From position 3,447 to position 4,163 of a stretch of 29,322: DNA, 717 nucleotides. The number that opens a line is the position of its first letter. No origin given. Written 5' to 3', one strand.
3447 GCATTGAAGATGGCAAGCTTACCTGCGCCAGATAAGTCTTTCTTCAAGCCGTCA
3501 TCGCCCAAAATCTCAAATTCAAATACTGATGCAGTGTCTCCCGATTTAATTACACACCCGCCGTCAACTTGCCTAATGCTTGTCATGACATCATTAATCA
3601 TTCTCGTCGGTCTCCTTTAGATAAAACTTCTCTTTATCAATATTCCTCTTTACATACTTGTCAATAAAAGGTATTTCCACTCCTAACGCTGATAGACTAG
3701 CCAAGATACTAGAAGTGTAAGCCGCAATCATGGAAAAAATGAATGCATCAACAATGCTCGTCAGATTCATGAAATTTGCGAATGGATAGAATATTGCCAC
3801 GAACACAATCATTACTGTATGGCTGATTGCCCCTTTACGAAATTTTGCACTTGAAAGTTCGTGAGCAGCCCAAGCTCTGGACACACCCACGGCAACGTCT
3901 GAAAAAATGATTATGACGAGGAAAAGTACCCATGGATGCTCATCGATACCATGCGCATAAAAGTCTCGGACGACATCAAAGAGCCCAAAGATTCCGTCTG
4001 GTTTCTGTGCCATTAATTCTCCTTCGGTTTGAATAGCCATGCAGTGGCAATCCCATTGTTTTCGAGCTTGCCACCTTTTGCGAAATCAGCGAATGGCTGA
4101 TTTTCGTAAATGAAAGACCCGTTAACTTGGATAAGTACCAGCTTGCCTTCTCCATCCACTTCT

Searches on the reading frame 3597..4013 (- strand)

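Call 49: search_protein_families(library=pfam, proteins=[window:3597-4013:-], max_evalue=0.001)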
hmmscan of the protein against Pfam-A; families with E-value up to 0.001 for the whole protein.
window:3597-4013:- (139 aa): 1 family
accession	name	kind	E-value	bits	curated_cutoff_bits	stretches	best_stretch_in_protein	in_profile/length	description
PF05105.17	Phage_holin_4_1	-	4.1e-12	46.6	22.2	1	28-121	13-111/116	Bacteriophage holin family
